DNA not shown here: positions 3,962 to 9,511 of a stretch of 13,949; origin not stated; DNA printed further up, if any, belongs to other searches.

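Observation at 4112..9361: Architecture of the giant protein: one AAA+ module (about residues 1255-1440, nt about 5040-5600) embedded in about 1500 residues of non-ATPase sequence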

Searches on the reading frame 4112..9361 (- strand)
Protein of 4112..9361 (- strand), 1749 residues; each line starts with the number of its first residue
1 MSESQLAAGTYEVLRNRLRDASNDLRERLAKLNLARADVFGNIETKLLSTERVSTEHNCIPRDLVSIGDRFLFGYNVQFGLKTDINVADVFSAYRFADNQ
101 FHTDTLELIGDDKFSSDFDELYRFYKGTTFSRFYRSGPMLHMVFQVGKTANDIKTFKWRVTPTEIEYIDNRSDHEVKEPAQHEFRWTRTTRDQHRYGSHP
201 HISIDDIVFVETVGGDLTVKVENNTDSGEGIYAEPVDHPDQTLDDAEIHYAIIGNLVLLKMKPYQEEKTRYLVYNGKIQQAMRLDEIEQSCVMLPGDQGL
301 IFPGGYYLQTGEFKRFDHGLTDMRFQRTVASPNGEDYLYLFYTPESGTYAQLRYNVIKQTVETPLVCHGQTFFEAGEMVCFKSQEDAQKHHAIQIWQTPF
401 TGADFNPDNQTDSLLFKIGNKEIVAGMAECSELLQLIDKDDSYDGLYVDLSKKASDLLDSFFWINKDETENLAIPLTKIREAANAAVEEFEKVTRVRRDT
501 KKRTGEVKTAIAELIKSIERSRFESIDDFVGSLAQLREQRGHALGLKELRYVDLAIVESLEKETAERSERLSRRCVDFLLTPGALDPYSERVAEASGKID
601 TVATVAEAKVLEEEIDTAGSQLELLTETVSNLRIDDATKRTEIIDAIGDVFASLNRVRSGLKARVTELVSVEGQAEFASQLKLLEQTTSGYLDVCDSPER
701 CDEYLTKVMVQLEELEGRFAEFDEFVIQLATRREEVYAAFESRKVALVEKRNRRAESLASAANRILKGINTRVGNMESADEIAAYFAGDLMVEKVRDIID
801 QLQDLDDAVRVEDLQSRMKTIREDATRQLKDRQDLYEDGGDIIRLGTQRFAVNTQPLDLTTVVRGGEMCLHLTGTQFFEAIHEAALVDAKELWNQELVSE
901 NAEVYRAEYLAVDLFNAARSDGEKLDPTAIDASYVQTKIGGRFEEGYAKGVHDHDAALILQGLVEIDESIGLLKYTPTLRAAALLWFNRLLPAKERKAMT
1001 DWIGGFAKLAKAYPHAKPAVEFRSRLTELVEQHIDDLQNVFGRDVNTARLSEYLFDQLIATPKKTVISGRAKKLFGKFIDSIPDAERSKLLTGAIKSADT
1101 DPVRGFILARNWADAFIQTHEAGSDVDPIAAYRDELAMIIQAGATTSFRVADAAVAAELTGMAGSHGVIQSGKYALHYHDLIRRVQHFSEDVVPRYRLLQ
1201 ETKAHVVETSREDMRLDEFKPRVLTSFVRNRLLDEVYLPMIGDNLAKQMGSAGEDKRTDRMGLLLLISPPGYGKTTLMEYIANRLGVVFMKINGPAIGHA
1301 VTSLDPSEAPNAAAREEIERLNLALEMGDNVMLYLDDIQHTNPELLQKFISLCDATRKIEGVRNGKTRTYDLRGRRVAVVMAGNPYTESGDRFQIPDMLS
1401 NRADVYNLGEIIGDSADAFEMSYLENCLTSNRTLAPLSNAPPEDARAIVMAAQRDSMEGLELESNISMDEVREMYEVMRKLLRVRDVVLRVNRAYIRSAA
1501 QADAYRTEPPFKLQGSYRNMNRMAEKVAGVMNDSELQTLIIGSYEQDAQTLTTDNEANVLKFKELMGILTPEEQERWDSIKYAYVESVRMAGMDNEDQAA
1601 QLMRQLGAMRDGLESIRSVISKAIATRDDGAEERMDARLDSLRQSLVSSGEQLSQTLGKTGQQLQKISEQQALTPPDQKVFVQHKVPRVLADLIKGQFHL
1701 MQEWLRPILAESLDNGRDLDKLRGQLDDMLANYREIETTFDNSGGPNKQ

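Call 4: search_protein_families(library=pfam, proteins=[window:4112-9361:-], max_evalue=1)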
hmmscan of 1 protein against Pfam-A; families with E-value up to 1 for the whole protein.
window:4112-9361:- (1749 aa): 6 families
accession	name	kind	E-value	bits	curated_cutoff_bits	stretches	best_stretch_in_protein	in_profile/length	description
PF12458.13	DUF3686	-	1.1e-190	634.3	25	1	24-462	1-448/448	ATPase involved in DNA repair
PF25472.1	DUF7902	-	2.4e-27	95.4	26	1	584-666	2-84/85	Domain of unknown function (DUF7902)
PF00004.35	AAA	-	3e-06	28.1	21.2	1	1264-1313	1-38/131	ATPase family associated with various cellular activities (AAA)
PF05496.18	RuvB_N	-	1.4e-05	25.3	27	1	1255-1300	27-72/159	Holliday junction DNA helicase RuvB P-loop domain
PF13401.12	AAA_22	-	6.3e-05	23.7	27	1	1261-1355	5-110/130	AAA domain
PF07728.20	AAA_5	-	0.00013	22.5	22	1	1264-1387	2-125/139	AAA domain (dynein-related subfamily)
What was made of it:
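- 8171..9226 (-): Beta-propeller domain (aa 46-397, about six blades), preceded by an N-terminal helix at aa 10-40. This is the core of Pfam DUF3686. Pfam PF12458 covers aa 24-462 at E 1e-190 (call 4).
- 6857..8122 (-): Long helical or coiled-coil arm (aa 414-835). It includes DUF7902 (aa 584-666, nt 7364-7612). Pfam DUF7902 hits at E 2e-27 (call 4).
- Family and architecture: Pfam DUF3686 at E 1e-190, plus DUF7902 and AAA (call 4).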

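Call 5: search_protein_families(library=ncbifam, proteins=[window:4112-9361:-], max_evalue=1)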
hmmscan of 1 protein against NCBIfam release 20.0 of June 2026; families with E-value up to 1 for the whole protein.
window:4112-9361:- (1749 aa): 4 families
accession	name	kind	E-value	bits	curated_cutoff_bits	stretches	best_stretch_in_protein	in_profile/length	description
NF000868.0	PRK00080.1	equivalog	1.1e-05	24.5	282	1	1255-1300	45-90/330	Holliday junction branch migration DNA helicase RuvB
TIGR00635.1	ruvB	equivalog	0.0001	21.5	299.05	1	1255-1298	24-67/305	Holliday junction branch migration DNA helicase RuvB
TIGR01243.1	CDC48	subfamily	0.00059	18.2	802.65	1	1264-1297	215-248/733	CDC48 family AAA ATPase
NF003268.0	PRK04239.1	equivalog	0.015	15.4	98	0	6-49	38-78/113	DNA-binding protein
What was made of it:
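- On RuvB: Only about 45 residues are aligned (call 5).
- Closest known: RuvB. Different: The NCBIfam RuvB score is far below its cut-off (call 5).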

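Call 9: search_solved_structures(query=window:4112-9361:-, max_evalue=1, show_alignments=2)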
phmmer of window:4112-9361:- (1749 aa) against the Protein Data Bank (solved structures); distinct sequences matched with E-value up to 1: 97 (the best 60 are shown).
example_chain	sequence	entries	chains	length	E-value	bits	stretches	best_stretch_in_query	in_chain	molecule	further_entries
6chs_H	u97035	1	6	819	3.8e-05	24.5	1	1264-1351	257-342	Putative cell division control protein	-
7wub_D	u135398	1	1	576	7.8e-05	23.5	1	1264-1329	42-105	Transitional endoplasmic reticulum ATPase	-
7wub_C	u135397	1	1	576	7.9e-05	23.5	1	1264-1329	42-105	Transitional endoplasmic reticulum ATPase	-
7swl_A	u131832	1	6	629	8.6e-05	23.4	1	1230-1298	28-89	Rix7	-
6mck_A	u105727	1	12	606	9e-05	23.3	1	1264-1329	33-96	Transitional endoplasmic reticulum ATPase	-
7t3i_A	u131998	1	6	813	0.00014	22.6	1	1230-1298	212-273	Rix7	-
6mat_A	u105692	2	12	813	0.00015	22.6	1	1230-1298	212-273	Rix7 mutant | Rix7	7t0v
7rlj_A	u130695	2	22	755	0.00015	22.5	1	1264-1329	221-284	Transitional endoplasmic reticulum ATPase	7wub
8yka_A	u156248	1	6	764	0.00016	22.5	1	1264-1329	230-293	Transitional endoplasmic reticulum ATPase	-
7lmy_A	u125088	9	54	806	0.00016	22.5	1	1264-1329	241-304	Transitional endoplasmic reticulum ATPase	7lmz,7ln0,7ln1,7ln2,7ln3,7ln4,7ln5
7rlb_A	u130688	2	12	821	0.00017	22.4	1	1264-1329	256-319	Transitional endoplasmic reticulum ATPase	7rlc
7y4w_A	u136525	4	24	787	0.00017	22.4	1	1264-1329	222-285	Transitional endoplasmic reticulum ATPase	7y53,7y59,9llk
5c18_A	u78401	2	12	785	0.00017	22.4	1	1264-1329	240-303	Transitional endoplasmic reticulum ATPase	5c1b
5c19_A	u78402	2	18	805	0.00018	22.3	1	1264-1329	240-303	Transitional endoplasmic reticulum ATPase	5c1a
7bp8_A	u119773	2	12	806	0.00018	22.3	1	1264-1329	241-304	Transitional endoplasmic reticulum ATPase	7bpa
7mdm_B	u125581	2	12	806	0.00018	22.3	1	1264-1329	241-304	Transitional endoplasmic reticulum ATPase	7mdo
7rlf_A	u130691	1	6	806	0.00018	22.3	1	1264-1329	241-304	Transitional endoplasmic reticulum ATPase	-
7l5w_A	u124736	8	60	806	0.00018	22.3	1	1264-1329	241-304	Transitional endoplasmic reticulum ATPase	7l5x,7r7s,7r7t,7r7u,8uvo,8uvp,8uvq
7k57_A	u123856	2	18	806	0.00018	22.3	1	1264-1329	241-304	Transitional endoplasmic reticulum ATPase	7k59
10qq_A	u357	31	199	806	0.00018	22.3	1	1264-1329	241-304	Transitional endoplasmic reticulum ATPase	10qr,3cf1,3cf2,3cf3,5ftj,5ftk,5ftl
7rlh_A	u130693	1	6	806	0.00018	22.3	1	1264-1329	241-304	Transitional endoplasmic reticulum ATPase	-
7bp9_A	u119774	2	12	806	0.00018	22.3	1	1264-1329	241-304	Transitional endoplasmic reticulum ATPase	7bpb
5ifw_B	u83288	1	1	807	0.00018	22.3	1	1264-1329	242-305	Transitional endoplasmic reticulum ATPase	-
9yrc_A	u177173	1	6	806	0.00018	22.3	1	1264-1329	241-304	Transitional endoplasmic reticulum ATPase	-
7vcs_A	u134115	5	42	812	0.00018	22.2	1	1264-1329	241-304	Transitional endoplasmic reticulum ATPase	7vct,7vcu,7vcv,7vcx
8b5r_A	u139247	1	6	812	0.00018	22.2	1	1264-1329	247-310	Transitional endoplasmic reticulum ATPase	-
9m4n_A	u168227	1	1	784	0.00019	22.2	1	1264-1351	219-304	Cell division control protein 48 homolog A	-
1r7r_A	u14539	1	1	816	0.00019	22.2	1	1264-1329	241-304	Transitional endoplasmic reticulum ATPase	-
7rld_A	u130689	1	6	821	0.00019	22.2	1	1264-1329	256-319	Transitional endoplasmic reticulum ATPase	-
7rl7_A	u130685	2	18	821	0.00019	22.2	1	1264-1329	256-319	Transitional endoplasmic reticulum ATPase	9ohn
7rli_A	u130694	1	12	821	0.00019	22.2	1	1264-1329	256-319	Transitional endoplasmic reticulum ATPase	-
7rlg_A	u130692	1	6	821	0.00019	22.2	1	1264-1329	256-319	Transitional endoplasmic reticulum ATPase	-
7rl9_A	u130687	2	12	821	0.00019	22.2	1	1264-1329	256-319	Transitional endoplasmic reticulum ATPase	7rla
11ta_A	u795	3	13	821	0.00019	22.2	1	1264-1329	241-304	Transitional endoplasmic reticulum ATPase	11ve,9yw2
9y0b_A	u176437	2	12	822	0.00019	22.2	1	1264-1329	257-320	Transitional endoplasmic reticulum ATPase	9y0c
9y06_A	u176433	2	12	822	0.00019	22.2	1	1264-1329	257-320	Transitional endoplasmic reticulum ATPase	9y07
9y08_A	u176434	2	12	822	0.00019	22.2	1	1264-1329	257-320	Transitional endoplasmic reticulum ATPase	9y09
7rl6_A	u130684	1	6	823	0.00019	22.2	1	1264-1329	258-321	Transitional endoplasmic reticulum ATPase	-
9y03_A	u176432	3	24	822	0.00019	22.2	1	1264-1329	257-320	Transitional endoplasmic reticulum ATPase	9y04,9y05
9mpq_A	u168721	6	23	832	0.0002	22.2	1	1264-1329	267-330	Transitional endoplasmic reticulum ATPase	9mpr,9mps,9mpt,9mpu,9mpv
9m3v_A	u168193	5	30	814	0.0002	22.1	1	1264-1351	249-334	Cell division control protein 48 homolog A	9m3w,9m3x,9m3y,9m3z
5vc7_A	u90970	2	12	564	0.00023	21.9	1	1264-1298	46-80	VCP-like ATPase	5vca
5g4g_A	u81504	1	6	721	0.00041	21.1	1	1264-1298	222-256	VCP-LIKE ATPASE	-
5g4f_A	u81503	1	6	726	0.00042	21.1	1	1264-1298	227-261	VCP-LIKE ATPASE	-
9ox9_A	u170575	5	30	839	0.00067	20.4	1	1264-1329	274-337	vesicle-fusing ATPase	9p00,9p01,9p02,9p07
6oaa_B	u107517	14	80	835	0.0012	19.5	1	1264-1349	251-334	Cell division control protein 48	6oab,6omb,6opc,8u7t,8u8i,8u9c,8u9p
6oa9_A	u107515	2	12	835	0.0012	19.5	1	1264-1349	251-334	Cell division control protein 48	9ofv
8dar_A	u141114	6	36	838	0.0012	19.5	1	1264-1349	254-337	Cell division control protein 48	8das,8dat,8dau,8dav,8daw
8pqx_A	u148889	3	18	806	0.002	18.8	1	1264-1329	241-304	Transitional endoplasmic reticulum ATPase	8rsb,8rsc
8r0e_A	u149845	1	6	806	0.0022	18.7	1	1264-1329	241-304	Transitional endoplasmic reticulum ATPase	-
6hd3_A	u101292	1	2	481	0.0073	17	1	1264-1351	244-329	Cell division control protein 48 homolog A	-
5kiy_A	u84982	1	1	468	0.0091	16.6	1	1264-1330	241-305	Transitional endoplasmic reticulum ATPase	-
8hl7_B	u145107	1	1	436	0.0095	16.6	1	1264-1330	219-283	Transitional endoplasmic reticulum ATPase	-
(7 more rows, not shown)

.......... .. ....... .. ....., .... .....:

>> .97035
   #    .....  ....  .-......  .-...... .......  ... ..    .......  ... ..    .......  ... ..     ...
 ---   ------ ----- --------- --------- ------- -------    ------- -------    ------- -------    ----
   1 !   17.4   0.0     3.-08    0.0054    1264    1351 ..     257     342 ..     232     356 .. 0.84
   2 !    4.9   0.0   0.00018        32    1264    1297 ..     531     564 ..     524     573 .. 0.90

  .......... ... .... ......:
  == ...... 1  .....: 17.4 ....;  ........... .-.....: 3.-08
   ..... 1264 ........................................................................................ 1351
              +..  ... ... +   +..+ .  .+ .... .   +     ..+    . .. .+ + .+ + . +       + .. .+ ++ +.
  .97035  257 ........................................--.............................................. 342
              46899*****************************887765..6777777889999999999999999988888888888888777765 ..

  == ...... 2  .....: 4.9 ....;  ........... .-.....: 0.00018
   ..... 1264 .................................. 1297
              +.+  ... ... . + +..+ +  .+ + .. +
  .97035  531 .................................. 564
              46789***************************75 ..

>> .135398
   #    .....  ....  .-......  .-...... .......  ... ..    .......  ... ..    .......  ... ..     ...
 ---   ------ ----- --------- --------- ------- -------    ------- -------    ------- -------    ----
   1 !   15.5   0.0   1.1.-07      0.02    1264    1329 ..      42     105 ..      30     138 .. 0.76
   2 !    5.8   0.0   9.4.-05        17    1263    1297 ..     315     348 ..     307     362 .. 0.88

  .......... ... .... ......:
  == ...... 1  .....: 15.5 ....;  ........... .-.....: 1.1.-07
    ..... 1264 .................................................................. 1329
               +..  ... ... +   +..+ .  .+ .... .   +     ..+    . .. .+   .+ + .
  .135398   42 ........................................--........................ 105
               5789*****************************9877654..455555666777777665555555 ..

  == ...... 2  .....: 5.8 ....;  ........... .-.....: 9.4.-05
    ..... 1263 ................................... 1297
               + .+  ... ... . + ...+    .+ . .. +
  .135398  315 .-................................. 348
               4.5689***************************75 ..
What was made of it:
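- On Classical AAA clade (Cdc48/FtsH/Vps4, PF00004): PDB matches to p97/Cdc48 stop before or just after Walker B (call 9).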
